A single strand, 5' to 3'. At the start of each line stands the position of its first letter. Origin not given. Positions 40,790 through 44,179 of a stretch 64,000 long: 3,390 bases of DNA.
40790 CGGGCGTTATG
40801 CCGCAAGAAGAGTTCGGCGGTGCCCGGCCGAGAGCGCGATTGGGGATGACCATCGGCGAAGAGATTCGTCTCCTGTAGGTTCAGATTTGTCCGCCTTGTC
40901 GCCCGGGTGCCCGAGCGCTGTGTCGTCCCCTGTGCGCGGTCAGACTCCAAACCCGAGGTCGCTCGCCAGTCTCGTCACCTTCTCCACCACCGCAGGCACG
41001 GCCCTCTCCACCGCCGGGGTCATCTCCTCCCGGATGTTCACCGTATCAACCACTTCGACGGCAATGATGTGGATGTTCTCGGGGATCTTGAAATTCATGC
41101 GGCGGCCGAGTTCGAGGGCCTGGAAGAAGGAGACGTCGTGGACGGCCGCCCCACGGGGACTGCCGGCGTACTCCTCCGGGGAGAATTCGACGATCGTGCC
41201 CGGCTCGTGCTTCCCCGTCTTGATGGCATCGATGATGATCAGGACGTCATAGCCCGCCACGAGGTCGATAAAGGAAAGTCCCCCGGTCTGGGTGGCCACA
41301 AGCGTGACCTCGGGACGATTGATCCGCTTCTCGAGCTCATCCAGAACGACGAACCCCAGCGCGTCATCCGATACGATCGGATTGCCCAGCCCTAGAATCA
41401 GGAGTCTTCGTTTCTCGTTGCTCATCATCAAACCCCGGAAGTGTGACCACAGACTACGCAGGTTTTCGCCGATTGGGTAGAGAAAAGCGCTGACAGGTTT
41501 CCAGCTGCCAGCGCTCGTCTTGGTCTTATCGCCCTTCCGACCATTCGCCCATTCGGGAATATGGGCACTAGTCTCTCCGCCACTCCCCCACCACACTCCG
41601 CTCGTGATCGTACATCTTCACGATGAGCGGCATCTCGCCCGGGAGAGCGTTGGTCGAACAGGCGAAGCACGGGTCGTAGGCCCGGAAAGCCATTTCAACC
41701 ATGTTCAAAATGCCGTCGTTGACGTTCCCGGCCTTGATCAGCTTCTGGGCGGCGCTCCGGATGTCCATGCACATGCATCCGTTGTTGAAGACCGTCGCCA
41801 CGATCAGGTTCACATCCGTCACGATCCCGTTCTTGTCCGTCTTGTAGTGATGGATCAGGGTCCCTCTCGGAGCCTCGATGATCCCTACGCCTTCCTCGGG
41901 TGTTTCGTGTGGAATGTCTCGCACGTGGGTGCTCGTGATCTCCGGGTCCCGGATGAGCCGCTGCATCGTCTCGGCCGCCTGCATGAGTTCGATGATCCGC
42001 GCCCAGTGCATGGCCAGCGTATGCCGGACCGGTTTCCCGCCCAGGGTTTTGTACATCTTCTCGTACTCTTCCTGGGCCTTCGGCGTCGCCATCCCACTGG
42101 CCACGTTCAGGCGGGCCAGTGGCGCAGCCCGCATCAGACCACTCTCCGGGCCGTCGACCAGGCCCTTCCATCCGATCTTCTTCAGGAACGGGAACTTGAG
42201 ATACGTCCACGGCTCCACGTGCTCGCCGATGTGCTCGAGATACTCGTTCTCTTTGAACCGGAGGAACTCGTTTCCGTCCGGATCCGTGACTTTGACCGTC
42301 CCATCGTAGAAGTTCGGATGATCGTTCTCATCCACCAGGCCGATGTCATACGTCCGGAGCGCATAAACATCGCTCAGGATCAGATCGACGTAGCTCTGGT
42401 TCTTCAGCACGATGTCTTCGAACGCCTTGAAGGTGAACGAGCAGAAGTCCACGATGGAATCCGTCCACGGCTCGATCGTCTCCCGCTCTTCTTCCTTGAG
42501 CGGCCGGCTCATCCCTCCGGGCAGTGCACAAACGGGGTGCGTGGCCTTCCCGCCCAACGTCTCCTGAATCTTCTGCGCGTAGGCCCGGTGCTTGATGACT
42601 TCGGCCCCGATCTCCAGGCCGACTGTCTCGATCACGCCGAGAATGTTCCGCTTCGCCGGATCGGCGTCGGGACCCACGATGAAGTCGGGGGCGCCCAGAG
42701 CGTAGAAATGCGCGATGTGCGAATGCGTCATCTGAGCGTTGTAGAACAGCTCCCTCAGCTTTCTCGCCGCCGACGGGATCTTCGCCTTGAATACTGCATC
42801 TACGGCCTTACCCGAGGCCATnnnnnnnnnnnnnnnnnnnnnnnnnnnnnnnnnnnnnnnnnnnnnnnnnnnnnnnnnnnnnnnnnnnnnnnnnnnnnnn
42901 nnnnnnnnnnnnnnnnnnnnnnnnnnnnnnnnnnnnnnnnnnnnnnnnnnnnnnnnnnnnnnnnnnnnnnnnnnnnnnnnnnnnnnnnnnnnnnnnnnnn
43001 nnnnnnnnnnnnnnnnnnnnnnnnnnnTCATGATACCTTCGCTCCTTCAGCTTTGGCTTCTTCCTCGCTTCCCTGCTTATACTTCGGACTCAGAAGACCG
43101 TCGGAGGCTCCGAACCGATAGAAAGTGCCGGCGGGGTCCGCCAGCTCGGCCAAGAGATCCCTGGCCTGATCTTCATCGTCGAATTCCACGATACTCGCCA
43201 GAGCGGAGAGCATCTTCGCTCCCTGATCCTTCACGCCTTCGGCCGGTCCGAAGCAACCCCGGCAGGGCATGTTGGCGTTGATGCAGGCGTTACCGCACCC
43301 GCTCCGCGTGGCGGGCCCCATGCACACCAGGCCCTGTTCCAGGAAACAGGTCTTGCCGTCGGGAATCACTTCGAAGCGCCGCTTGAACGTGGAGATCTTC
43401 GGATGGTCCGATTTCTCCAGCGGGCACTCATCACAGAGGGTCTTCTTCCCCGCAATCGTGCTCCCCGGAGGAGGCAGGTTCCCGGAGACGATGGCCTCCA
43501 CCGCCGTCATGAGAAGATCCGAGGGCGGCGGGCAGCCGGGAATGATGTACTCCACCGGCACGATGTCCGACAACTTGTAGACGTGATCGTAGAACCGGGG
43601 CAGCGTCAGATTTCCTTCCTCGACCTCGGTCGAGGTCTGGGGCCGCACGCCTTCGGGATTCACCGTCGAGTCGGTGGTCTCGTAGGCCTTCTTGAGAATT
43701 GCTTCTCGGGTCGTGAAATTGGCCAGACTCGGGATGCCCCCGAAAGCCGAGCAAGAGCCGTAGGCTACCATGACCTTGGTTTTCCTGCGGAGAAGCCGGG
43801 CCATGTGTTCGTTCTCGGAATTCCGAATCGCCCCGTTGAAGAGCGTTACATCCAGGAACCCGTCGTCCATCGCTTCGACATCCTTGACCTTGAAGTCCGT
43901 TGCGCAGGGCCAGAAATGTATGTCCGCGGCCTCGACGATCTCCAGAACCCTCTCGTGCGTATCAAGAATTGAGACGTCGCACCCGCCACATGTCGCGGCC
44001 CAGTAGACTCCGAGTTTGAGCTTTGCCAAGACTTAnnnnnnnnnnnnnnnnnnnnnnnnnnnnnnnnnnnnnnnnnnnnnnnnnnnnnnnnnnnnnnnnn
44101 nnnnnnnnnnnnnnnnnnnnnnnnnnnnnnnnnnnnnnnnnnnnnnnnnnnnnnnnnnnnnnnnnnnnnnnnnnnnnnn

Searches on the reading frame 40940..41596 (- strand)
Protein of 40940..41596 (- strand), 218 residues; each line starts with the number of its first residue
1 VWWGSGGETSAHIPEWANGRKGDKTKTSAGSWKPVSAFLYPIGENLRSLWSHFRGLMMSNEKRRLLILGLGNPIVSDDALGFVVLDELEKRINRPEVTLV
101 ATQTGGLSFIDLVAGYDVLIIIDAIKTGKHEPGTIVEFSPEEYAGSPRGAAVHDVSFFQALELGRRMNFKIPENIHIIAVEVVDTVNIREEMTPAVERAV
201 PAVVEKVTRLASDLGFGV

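Call 4: search_protein_families(library=pfam, proteins=[window:40940-41596:-])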
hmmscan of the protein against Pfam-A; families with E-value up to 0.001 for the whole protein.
window:40940-41596:- (218 aa): 1 family
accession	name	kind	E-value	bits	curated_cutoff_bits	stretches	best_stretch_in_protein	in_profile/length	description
PF01750.23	HycI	-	2.2e-16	60.3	23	1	84-208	3-128/130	Hydrogenase maturation protease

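Call 10: search_protein_families(library=ncbifam, proteins=[window:40940-41596:-], max_evalue=0.00001)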
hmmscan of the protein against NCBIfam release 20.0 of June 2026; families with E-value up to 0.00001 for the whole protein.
window:40940-41596:- (218 aa): 6 families
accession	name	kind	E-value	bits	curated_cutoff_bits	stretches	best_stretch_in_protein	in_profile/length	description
TIGR00072.1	hydrog_prot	superfamily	4.4e-32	111.1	47.45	1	66-209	1-143/145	hydrogenase maturation protease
TIGR00140.1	hupD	subfamily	3.9e-18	65.8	151.8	1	66-209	2-145/151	HyaD/HybD family hydrogenase maturation endopeptidase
NF007777.0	PRK10466.1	equivalog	4.2e-17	62.4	190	1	64-216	2-154/164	HyaD/HybD family hydrogenase maturation endopeptidase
NF045519.1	NiFeSe_H2_mat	exception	1.4e-15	57.4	190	1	64-208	2-144/152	NiFeSe hydrogenase maturation protease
TIGR00130.1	frhD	equivalog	8.7e-14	51.9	134.95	1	62-209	2-149/153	coenzyme F420-reducing hydrogenase, FrhD protein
NF007616.0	PRK10264.1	equivalog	1.1e-07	31.7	261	1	62-179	3-121/195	hydrogenase 1 maturation protease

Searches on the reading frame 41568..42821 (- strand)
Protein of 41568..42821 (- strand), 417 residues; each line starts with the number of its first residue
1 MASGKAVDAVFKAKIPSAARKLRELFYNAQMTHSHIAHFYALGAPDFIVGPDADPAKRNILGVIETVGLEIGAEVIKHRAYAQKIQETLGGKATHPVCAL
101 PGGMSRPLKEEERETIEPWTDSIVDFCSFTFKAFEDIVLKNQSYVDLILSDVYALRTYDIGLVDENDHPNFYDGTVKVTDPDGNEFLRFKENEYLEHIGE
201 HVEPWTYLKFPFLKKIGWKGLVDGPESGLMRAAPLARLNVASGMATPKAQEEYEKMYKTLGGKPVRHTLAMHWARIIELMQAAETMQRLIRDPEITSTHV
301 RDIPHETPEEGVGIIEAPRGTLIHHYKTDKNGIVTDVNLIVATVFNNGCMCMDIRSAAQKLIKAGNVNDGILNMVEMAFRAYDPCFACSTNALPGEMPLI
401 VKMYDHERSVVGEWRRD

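Call 4: search_protein_families(library=pfam, proteins=[window:41568-42821:-])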
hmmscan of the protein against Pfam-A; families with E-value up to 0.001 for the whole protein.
window:41568-42821:- (417 aa): 1 family
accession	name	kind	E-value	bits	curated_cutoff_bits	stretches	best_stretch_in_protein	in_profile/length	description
PF00374.24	NiFeSe_Hases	-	2e-26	93.5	25.8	2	229-390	333-507/508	Nickel-dependent hydrogenase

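Call 78: find_homologous_proteins(query=window:41568-42821:-, max_evalue=1e-40)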
Query window:41568-42821:- (417 aa): 8000 proteins with E <= 1e-40 among 8000 candidates; the best 120 are listed.
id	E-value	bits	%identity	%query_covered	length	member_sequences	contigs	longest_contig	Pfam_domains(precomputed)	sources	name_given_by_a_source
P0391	2.3e-286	967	100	100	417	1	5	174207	PF00374.25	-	-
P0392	1.4e-248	843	87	100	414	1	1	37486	PF00374.25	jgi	jgi:F420-non-reducing hydrogenase large subunit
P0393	4.5e-243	824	84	100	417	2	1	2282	PF00374.25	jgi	-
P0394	1.1e-226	770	79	100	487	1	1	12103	PF00374.25,PF27537.1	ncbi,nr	ncbi:MAG: Ni/Fe hydrogenase subunit alpha [Candidatus Eisenbacteria bacterium]|nr:Ni/Fe hydrogenase 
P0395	1.6e-216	737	76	100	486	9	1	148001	PF00374.25,PF27537.1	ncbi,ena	-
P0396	2.2e-216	737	75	100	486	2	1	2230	PF00374.25,PF27537.1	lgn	-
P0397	5.0e-198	676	69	100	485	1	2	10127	PF00374.25,PF27537.1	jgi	-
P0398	6.5e-187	639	68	98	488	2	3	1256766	PF00374.25,PF27537.1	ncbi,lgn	ncbi:F420-non-reducing hydrogenase subunit A, selenocysteine-containing [Paradesulfitobacterium arom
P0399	3.2e-186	637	67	99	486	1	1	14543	PF00374.25,PF27537.1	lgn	-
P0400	1.3e-185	635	66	98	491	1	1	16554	PF00374.25,PF27537.1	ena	-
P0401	1.4e-185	635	66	100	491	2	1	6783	PF00374.25,PF27537.1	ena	-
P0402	2.1e-185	634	66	100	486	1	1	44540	PF00374.25,PF27537.1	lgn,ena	-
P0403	3.0e-185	634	65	100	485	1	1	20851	PF00374.25,PF27537.1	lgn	-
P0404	4.8e-185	633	66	98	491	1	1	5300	PF00374.25,PF27537.1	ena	-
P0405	6.3e-185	633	67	99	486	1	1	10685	PF00374.25,PF27537.1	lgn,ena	-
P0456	2.5e-178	611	64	100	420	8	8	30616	PF00374.25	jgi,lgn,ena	-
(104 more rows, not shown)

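Call 81: find_encoding_contigs(protein=P0398, flank=6000, max_places=2)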
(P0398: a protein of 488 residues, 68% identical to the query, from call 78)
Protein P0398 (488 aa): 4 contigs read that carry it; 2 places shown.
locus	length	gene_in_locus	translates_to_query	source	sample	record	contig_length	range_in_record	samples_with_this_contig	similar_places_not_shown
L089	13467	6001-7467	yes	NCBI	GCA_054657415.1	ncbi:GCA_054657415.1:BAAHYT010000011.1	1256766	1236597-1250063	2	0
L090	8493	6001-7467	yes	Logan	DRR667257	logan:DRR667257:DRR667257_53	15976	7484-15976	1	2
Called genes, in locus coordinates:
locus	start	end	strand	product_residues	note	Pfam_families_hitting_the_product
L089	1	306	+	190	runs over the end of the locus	PF13183:Fer4_8, PF13187:Fer4_9, PF13534:Fer4_17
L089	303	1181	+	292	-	PF02754:CCG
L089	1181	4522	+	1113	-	PF00890:FAD_binding_2 (weak), PF12831:FAD_oxidored, PF13450:NAD_binding_8 (weak), PF14691:Fer4_20, PF07992:Pyr_redox_2, PF13450:NAD_binding_8, PF12838:Fer4_7, PF13187:Fer4_9, +16 more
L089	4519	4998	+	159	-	PF02662:FlpD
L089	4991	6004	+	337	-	PF01058:Oxidored_q6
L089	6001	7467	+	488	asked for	PF27537:HoxH, PF00374:NiFeSe_Hases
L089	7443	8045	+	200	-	PF01750:HycI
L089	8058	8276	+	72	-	PF01455:HupF_HypC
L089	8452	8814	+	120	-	PF01155:HypA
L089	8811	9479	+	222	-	PF02492:cobW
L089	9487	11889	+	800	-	PF00708:Acylphosphatase, PF07503:zf-HYPF, PF01300:Sua5_yciO_yrdC, PF17788:HypF_C, PF22521:HypF_C_2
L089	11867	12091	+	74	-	PF01455:HupF_HypC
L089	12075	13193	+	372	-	PF01924:HypD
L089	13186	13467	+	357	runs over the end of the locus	PF00586:AIRS, PF02769:AIRS_C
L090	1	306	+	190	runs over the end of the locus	PF13183:Fer4_8, PF13187:Fer4_9, PF13534:Fer4_17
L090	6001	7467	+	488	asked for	PF27537:HoxH, PF00374:NiFeSe_Hases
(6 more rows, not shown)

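Call 85: find_encoding_contigs(protein=P0456, flank=8000, max_places=2)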
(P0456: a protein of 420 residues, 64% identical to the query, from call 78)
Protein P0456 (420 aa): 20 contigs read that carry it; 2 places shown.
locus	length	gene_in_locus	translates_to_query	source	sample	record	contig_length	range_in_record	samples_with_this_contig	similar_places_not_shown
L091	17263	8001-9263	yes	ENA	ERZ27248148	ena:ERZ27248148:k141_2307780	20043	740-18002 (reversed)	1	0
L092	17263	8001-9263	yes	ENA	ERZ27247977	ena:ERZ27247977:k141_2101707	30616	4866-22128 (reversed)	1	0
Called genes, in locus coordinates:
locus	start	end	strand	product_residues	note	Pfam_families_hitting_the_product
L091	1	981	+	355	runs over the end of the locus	PF00483:NTP_transferase, PF12804:NTP_transf_3, PF25084:LbH_EIF2B (weak), PF25087:GMPPB_C (faint), PF00132:Hexapep (faint)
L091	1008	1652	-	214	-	PF00702:Hydrolase, PF13419:HAD_2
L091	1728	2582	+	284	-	PF00850:Hist_deacetyl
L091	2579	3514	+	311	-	PF01266:DAO (faint), PF03486:HI0933_like (faint), PF07992:Pyr_redox_2, PF12831:FAD_oxidored (weak), PF13738:Pyr_redox_3, PF00070:Pyr_redox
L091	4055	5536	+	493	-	PF00512:HisKA, PF02518:HATPase_c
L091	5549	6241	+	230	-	PF00072:Response_reg, PF00486:Trans_reg_C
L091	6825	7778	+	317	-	PF01058:Oxidored_q6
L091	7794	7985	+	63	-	PF27537:HoxH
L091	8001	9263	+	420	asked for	PF00374:NiFeSe_Hases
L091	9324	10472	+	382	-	PF13484:Fer4_16 (faint), PF12838:Fer4_7, PF13183:Fer4_8, PF13187:Fer4_9, PF13237:Fer4_10, PF13534:Fer4_17 (weak), PF02754:CCG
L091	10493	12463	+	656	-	PF07992:Pyr_redox_2 (faint), PF12831:FAD_oxidored (weak), PF13450:NAD_binding_8 (weak), PF12837:Fer4_6 (faint), PF13187:Fer4_9 (faint), PF00037:Fer4 (faint), PF12838:Fer4_7 (weak), PF14697:Fer4_21, +3 more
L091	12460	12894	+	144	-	PF02662:FlpD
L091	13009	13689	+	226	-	PF21349:RUBY_RBDX (faint), PF00027:cNMP_binding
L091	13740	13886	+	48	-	-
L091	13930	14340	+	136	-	-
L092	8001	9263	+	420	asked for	PF00374:NiFeSe_Hases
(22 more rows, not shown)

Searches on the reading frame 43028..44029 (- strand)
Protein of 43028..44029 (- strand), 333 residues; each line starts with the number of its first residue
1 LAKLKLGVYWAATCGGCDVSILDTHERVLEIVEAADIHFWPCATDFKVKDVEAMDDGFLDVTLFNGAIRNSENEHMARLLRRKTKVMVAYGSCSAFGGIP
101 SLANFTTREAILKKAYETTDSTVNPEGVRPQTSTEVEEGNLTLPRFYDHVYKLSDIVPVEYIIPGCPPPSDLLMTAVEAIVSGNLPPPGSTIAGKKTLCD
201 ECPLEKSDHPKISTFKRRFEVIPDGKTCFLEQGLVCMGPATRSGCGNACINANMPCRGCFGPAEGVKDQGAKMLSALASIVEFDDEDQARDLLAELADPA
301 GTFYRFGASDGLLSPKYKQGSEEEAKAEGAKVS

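Call 4: search_protein_families(library=pfam, proteins=[window:43028-44029:-])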
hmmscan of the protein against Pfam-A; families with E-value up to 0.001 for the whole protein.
window:43028-44029:- (333 aa): 1 family
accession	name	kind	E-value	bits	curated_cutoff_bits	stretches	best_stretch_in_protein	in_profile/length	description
PF01058.29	Oxidored_q6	-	6.4e-22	78.1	27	1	14-179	1-127/128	NADH ubiquinone oxidoreductase, 20 Kd subunit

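Call 10: search_protein_families(library=ncbifam, proteins=[window:43028-44029:-], max_evalue=0.00001)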
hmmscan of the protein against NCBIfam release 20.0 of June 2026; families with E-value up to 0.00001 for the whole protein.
window:43028-44029:- (333 aa): 5 families
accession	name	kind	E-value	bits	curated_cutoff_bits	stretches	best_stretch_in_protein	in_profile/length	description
NF045875.1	F420_non_VhuG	exception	1.5e-68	231.2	450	1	3-316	4-284/286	F420-non-reducing hydrogenase subunit VhuG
NF040831.1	sulfhyd_ShyD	equivalog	1.6e-18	67.2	460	1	4-287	1-229/240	NAD(P)-dependent hydrogenase/sulfhydrogenase 2 subunit delta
NF040836.1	sulfhyd_HydD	equivalog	8.4e-17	61.2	500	1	3-262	5-212/261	NADPH-dependent hydrogenase/sulfhydrogenase 1 subunit delta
TIGR03294.1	FrhG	equivalog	9.6e-13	48.4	245.5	1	9-102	7-96/228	coenzyme F420 hydrogenase subunit gamma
NF045520.1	H2_NiFeSe_small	exception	9.8e-06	25.1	470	0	76-119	136-179/314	NiFeSe hydrogenase small subunit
